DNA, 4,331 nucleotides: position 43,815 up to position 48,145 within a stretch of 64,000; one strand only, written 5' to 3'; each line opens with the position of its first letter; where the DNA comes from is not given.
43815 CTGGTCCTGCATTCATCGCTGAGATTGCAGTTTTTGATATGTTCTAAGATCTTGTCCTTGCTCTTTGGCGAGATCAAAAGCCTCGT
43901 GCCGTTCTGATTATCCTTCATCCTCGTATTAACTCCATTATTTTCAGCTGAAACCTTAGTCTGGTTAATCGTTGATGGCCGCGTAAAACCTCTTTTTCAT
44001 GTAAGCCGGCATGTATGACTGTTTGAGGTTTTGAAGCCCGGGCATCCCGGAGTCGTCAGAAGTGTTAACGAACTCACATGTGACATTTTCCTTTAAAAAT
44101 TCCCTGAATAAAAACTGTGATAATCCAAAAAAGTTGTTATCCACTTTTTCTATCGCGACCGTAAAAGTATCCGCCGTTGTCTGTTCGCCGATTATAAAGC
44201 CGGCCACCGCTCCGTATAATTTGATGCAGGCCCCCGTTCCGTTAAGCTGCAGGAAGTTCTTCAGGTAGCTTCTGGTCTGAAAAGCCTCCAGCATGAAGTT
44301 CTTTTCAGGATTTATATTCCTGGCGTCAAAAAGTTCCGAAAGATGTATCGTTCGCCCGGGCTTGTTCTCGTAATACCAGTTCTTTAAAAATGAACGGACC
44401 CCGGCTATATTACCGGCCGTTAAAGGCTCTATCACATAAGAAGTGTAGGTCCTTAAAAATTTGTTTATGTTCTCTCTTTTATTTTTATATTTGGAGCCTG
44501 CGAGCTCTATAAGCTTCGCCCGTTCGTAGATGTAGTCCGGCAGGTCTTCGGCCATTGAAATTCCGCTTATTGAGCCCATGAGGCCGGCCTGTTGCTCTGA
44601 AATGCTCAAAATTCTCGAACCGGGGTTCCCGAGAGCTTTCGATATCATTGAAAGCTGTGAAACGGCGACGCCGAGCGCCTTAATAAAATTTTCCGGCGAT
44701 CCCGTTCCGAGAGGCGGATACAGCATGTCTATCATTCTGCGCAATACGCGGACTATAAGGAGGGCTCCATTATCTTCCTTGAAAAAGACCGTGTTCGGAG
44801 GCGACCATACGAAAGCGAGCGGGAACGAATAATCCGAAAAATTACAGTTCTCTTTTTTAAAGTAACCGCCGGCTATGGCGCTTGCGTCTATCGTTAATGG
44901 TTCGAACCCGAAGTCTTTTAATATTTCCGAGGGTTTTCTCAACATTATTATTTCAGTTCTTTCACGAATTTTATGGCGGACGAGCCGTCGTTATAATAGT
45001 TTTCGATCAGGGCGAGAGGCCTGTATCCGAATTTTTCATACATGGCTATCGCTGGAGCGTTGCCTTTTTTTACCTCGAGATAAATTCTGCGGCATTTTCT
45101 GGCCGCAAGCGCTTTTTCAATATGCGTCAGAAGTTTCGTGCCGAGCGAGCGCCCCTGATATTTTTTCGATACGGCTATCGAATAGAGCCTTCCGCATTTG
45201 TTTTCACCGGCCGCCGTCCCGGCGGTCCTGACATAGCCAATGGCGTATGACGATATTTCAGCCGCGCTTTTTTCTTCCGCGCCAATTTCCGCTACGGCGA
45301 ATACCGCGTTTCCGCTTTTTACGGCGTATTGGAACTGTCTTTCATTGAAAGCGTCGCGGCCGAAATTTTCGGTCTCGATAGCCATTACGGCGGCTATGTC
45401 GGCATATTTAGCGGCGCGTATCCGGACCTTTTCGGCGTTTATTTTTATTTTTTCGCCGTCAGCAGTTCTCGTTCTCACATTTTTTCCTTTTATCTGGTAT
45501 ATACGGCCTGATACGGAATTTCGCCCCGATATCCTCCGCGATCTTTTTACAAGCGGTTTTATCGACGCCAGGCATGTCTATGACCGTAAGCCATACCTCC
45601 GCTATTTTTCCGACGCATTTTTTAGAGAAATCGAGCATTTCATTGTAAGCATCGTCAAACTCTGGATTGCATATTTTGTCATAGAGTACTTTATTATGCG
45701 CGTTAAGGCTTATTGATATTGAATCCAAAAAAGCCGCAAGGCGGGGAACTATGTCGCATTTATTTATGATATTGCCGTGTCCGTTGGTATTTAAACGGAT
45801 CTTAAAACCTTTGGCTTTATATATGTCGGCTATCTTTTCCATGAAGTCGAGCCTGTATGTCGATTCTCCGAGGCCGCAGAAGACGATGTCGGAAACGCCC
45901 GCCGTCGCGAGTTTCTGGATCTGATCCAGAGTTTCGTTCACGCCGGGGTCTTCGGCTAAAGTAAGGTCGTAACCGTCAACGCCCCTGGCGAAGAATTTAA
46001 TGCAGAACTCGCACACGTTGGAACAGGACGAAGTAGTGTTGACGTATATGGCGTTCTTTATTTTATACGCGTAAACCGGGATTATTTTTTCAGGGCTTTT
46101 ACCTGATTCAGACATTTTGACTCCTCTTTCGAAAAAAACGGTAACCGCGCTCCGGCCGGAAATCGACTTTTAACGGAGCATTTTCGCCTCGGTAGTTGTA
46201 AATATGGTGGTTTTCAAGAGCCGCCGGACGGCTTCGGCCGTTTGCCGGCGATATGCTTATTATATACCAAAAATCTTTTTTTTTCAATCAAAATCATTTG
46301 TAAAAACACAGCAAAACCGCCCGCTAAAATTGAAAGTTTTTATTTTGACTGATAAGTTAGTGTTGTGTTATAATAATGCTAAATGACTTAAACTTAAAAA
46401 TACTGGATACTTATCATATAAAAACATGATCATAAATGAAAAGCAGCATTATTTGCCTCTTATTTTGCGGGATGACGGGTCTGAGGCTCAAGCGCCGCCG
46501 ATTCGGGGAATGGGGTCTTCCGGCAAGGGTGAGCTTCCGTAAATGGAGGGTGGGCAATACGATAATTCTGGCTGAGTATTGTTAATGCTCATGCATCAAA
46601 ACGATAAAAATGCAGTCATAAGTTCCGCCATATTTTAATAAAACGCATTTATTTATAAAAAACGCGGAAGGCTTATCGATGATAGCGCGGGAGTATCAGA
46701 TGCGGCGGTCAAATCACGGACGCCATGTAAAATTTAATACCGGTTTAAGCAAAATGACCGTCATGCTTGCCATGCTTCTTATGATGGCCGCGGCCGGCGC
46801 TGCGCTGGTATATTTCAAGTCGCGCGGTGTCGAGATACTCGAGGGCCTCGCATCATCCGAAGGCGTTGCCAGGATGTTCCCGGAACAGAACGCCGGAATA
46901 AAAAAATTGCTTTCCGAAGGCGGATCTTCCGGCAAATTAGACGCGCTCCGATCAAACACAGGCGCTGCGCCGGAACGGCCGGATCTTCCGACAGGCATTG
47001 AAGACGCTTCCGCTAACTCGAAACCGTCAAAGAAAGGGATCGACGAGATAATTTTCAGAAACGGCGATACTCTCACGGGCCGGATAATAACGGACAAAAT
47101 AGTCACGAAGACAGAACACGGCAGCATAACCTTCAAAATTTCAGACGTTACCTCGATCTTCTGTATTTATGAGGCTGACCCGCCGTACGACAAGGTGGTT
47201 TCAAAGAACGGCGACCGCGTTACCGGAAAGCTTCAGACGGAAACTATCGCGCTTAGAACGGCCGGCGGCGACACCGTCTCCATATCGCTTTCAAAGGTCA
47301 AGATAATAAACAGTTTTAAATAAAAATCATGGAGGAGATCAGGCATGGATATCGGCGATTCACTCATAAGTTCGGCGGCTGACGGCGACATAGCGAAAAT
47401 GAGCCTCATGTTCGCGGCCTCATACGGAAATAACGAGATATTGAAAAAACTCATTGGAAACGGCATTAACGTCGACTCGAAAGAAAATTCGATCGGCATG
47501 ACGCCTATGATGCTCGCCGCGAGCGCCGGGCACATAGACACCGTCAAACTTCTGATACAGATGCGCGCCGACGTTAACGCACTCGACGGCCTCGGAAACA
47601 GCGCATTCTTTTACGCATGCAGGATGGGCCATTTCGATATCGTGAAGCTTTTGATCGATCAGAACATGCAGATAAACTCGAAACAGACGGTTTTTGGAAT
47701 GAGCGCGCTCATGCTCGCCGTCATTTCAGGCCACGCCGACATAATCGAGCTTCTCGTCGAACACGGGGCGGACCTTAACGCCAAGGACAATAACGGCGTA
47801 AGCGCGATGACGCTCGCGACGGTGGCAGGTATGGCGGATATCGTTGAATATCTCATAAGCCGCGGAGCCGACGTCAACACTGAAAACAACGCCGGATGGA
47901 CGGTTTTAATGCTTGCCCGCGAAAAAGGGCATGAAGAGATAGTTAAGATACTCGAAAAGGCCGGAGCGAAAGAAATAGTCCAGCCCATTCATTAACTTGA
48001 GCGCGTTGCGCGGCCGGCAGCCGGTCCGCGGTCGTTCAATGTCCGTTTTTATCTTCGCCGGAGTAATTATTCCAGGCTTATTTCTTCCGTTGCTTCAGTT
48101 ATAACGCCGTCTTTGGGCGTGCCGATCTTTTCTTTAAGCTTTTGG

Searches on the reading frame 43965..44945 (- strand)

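Call 7: search_protein_families(library=pfam, proteins=[window:43965-44945:-], max_evalue=0.001)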
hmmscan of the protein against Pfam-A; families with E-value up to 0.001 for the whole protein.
window:43965-44945:- (326 aa): 1 family
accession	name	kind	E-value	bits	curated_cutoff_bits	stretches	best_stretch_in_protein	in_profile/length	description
PF09924.15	LPG_synthase_C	-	6.3e-27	94.9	27.5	1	38-322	10-297/298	Phosphatidylglycerol lysyltransferase, C-terminal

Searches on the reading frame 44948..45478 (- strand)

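Call 8: search_protein_families(library=pfam, proteins=[window:44948-45478:-], max_evalue=0.001)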
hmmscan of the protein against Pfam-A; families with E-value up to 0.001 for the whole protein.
window:44948-45478:- (176 aa): 7 families
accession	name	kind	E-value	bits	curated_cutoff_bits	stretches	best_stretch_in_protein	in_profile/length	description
PF00583.31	Acetyltransf_1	-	8.4e-19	68.4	20.7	1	48-152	24-116/116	Acetyltransferase (GNAT) family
PF13508.13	Acetyltransf_7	-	1.1e-12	48.5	27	1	78-153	13-83/84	Acetyltransferase (GNAT) domain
PF13673.13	Acetyltransf_10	-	1.2e-10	41.9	23.6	1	84-174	41-127/128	Acetyltransferase (GNAT) domain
PF08445.16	FR47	-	4.1e-09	36.7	22.1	1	93-154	19-79/86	FR47-like protein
PF13420.13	Acetyltransf_4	-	4.2e-06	27.3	24.3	1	20-166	1-148/155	Acetyltransferase (GNAT) domain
PF13527.13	Acetyltransf_9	-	0.00029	21.3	25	1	20-154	2-126/127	Acetyltransferase (GNAT) domain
PF13523.12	Acetyltransf_8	-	0.0005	20.2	27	1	89-157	74-142/145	Acetyltransferase (GNAT) domain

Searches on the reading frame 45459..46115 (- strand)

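Call 8: search_protein_families(library=pfam, proteins=[window:45459-46115:-], max_evalue=0.001)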
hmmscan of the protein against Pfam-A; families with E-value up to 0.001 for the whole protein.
window:45459-46115:- (218 aa): 1 family
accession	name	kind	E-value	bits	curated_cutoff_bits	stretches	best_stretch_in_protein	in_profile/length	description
PF04055.27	Radical_SAM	-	1.7e-09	38.5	29.5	1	25-195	1-165/166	Radical SAM superfamily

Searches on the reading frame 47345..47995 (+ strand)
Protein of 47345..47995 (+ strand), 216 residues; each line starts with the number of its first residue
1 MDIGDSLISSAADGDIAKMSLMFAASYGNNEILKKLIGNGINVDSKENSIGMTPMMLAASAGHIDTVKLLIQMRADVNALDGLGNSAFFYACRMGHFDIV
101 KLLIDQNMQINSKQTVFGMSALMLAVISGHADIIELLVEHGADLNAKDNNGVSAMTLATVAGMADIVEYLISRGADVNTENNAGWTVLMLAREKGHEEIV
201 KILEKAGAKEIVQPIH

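Call 8: search_protein_families(library=pfam, proteins=[window:47345-47995:+], max_evalue=0.001)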
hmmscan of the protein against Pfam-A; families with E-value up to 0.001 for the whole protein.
window:47345-47995:+ (216 aa): 9 families
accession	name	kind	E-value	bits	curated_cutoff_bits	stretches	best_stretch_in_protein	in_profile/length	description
PF12796.13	Ank_2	-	1.9e-44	150.5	27.3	2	21-113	1-89/90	Ankyrin repeats (3 copies)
PF00023.36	Ank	-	1e-43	145.3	21.1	3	118-149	2-33/33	Ankyrin repeat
PF13637.12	Ank_4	-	5.1e-40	135.1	22.7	5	58-104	4-50/50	Ankyrin repeats (many copies)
PF13606.12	Ank_3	-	1.2e-35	117.4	22.3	3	118-146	2-30/30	Ankyrin repeat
PF13857.12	Ank_5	-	3.1e-26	91.6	27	1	117-158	15-56/56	Ankyrin repeats (many copies)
PF24521.3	Ank_KRIT1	-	5.4e-10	39.6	80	0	86-141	48-108/149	KRIT1 ankyrin-repeats domain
PF23745.1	ANK_LRRK2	-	3.9e-07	30.4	27.5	0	160-210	40-90/130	LRRK2 ANK repeat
PF18571.6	VWA_3_C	-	1.1e-05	25.7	25.8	0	190-205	2-17/47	von Willebrand factor type A C-terminal domain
PF03158.18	DUF249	-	0.00011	22.4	27.4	1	57-119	49-110/192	Multigene family 530 protein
